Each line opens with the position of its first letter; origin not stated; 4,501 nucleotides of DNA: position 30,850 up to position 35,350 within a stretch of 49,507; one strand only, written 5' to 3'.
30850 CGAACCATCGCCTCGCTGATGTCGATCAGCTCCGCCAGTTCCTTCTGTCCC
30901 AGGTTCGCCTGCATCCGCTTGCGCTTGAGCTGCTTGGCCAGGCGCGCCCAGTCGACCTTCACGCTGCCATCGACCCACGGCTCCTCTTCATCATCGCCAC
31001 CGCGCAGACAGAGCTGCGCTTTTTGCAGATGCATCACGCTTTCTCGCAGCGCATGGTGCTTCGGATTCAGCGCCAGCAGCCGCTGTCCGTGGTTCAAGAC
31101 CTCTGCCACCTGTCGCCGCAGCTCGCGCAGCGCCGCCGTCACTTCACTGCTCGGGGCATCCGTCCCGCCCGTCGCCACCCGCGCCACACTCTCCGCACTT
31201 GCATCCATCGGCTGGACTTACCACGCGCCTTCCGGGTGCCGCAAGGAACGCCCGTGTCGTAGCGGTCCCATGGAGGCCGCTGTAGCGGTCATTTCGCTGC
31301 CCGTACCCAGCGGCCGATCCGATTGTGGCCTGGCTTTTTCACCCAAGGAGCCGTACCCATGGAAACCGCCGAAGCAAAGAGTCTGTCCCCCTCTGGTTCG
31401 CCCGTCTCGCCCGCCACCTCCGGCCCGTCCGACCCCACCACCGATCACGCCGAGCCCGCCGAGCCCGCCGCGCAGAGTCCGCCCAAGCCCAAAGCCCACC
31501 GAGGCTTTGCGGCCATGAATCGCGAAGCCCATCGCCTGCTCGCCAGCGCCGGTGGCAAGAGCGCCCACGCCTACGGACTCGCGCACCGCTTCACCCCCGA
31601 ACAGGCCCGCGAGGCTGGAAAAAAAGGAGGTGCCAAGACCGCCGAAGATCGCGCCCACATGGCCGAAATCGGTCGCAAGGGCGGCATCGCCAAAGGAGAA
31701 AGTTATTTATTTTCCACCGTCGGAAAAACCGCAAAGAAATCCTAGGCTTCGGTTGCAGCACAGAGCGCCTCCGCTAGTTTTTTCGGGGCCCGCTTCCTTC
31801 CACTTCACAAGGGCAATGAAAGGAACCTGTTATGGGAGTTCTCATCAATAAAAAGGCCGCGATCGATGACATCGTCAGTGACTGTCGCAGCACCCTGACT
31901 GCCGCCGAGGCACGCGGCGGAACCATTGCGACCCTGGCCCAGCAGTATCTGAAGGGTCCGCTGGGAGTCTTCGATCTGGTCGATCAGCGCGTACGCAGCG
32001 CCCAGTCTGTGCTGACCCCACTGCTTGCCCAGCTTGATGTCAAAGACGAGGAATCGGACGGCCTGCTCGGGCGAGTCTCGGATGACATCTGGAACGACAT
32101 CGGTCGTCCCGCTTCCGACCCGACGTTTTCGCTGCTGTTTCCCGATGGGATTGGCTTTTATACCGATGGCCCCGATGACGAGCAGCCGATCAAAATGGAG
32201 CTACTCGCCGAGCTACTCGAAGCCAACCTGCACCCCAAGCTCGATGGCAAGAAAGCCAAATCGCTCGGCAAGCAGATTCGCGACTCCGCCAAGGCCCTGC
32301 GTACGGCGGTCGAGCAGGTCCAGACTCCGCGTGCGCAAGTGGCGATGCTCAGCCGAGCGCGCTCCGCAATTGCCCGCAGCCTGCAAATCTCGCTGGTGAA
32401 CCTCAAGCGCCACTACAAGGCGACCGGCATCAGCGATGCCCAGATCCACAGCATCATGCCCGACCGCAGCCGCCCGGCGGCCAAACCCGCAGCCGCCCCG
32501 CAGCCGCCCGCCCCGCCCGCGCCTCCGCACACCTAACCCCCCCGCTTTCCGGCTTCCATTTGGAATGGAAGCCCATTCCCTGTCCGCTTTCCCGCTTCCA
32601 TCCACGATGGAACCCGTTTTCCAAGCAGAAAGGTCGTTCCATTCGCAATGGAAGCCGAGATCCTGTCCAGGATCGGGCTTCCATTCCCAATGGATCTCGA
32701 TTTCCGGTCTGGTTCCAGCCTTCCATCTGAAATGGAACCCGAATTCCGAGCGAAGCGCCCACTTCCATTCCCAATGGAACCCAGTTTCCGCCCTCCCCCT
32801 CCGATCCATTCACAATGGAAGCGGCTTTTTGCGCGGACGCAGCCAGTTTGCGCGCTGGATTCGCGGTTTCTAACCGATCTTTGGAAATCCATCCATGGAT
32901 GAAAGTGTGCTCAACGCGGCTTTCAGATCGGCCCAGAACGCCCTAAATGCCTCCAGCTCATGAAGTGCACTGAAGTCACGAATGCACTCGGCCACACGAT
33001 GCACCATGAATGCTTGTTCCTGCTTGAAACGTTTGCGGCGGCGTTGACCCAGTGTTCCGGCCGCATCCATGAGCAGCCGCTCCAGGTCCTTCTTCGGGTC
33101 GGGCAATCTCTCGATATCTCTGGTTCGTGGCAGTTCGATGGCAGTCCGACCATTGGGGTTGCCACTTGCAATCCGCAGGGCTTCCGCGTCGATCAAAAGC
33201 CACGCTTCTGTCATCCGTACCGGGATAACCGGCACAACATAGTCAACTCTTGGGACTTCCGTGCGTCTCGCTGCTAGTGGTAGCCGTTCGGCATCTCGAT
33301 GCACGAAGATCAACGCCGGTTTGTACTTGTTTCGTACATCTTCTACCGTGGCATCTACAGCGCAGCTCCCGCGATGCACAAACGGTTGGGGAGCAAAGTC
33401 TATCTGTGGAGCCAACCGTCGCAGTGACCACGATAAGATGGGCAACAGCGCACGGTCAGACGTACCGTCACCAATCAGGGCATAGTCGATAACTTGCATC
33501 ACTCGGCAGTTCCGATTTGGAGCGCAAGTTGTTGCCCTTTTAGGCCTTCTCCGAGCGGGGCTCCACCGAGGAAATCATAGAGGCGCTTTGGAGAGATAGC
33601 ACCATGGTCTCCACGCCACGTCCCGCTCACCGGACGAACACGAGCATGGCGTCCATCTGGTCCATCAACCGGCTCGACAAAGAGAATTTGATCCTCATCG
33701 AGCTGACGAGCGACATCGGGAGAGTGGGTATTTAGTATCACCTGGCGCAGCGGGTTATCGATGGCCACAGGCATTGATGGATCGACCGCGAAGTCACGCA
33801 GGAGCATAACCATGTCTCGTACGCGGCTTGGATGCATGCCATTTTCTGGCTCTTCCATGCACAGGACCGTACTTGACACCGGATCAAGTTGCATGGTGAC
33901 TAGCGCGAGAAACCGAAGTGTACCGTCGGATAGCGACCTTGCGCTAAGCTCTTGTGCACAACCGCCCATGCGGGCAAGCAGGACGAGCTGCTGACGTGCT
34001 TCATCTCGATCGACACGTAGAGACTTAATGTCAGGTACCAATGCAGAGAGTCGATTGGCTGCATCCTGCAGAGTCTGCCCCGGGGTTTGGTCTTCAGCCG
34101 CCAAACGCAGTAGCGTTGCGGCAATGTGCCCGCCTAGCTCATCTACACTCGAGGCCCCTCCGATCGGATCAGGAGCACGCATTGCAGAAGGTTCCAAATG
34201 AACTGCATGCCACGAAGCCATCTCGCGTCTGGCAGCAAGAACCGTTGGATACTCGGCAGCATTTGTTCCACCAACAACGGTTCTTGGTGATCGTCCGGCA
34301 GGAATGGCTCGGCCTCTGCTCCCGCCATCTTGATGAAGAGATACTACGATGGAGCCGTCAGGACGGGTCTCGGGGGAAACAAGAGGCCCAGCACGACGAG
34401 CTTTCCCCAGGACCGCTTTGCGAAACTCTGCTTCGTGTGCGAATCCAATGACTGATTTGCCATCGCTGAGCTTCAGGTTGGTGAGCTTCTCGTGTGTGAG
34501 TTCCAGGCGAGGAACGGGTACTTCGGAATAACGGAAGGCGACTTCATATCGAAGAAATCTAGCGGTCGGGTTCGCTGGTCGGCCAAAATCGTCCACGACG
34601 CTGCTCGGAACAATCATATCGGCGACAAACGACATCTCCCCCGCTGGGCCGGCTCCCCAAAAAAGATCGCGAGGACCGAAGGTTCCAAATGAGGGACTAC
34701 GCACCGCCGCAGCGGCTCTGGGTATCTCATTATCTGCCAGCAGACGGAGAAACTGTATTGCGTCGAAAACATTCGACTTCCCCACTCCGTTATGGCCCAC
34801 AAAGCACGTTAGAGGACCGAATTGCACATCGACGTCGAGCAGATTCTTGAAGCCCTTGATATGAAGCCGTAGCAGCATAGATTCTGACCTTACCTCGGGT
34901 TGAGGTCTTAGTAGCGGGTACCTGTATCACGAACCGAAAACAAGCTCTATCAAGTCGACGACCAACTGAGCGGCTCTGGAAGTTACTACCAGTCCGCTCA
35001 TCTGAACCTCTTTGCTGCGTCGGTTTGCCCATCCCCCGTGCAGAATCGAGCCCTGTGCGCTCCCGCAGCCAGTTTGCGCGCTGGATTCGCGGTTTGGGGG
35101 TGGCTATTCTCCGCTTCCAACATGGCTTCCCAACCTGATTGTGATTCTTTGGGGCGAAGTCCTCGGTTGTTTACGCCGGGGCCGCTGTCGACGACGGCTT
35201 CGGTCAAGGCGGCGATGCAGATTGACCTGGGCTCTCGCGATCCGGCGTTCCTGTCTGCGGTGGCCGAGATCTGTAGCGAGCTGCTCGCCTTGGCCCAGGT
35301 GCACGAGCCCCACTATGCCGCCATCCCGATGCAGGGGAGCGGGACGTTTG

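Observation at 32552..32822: Seven phased 42-bp repeats, each with a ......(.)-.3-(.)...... palindrome: a sopC-like or multi-hairpin array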

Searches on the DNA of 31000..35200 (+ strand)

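Call 21: search_rna_families(source=window, start=31000, end=35200, threshold=evalue, max_evalue=10)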
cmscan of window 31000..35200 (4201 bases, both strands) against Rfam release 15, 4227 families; matches with E-value up to 10: 4.
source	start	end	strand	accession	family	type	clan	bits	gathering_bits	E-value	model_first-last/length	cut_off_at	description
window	32551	32698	-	RF03984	MIR2933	Gene; miRNA;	-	23.9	70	0.091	1-112/112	no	MIR2933 microRNA precursor family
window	32619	32714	-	RF03632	MIR1882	Gene; miRNA;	-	19.6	107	2.1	1-131/131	no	MIR1882 microRNA precursor family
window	31571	31664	+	RF03069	malK-I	Cis-reg;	-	18.4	60.3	4.1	1-181/181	no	malK-I RNA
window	34072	34149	-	RF01119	sR32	Gene; snRNA; snoRNA; CD-box;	-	14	40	2.1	1-57/57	no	Small nucleolar RNA sR32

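Call 73: search_rna_families(sources=[L011, L016, L019, L023, L025, L058, L073, L081, L082, L087], threshold=gathering)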
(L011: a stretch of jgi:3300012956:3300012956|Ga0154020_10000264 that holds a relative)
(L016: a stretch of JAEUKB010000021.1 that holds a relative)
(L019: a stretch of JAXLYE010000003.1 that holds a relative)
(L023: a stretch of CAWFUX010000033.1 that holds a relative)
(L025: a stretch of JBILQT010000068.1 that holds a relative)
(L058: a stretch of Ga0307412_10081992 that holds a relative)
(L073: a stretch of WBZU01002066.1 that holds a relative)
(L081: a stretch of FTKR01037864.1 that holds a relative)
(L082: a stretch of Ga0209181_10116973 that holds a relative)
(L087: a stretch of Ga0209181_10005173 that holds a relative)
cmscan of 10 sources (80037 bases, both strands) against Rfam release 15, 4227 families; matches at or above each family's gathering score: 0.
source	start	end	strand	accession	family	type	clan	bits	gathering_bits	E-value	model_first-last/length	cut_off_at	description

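Call 74: search_dna_similar(query=window:32537-32870:+, collection=plasmids, mode=distant, max_evalue=0.001)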
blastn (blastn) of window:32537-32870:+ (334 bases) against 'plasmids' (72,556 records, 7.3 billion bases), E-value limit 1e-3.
No match.

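Call 75: search_dna_similar(query=window:32537-32870:+, collection=phages, mode=distant, max_evalue=0.001)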
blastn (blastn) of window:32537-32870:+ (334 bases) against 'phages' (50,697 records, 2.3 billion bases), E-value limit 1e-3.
No match.

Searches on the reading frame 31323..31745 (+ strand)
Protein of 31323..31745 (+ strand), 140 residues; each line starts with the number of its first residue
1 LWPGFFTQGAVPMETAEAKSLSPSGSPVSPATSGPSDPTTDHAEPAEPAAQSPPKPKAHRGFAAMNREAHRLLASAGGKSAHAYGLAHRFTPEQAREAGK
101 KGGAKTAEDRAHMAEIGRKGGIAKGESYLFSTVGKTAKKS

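Call 32: search_protein_families(library=ncbifam, proteins=[window:31323-31745:+], max_evalue=0.1)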
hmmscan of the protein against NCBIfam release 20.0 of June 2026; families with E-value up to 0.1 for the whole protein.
window:31323-31745:+ (140 aa): 1 family
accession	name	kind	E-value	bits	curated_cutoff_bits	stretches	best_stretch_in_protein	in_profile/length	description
TIGR03362.1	VI_chp_7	equivalog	0.032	13.3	230.1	1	15-86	176-247/476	type VI secretion system protein TssA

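Call 36: search_protein_families(library=padloc, proteins=[window:31323-31745:+], max_evalue=0.01)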
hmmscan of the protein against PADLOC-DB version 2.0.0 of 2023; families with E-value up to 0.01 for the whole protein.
window:31323-31745:+ (140 aa): 0 families

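Call 37: search_protein_families(library=phrogs, proteins=[window:31323-31745:+], max_evalue=0.1)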
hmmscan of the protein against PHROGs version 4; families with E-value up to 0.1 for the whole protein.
window:31323-31745:+ (140 aa): 2 families
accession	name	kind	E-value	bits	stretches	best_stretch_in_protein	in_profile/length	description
phrog_30946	-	unknown function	2e-08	35.3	1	90-122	4-36/54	-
phrog_19000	-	unknown function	0.00064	21.3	1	59-105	4-50/59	-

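Call 81: search_protein_families(library=pfam, proteins=[window:31359-31742:+], max_evalue=0.00001)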
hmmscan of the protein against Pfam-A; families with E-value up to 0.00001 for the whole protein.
window:31359-31742:+ (128 aa): 0 families
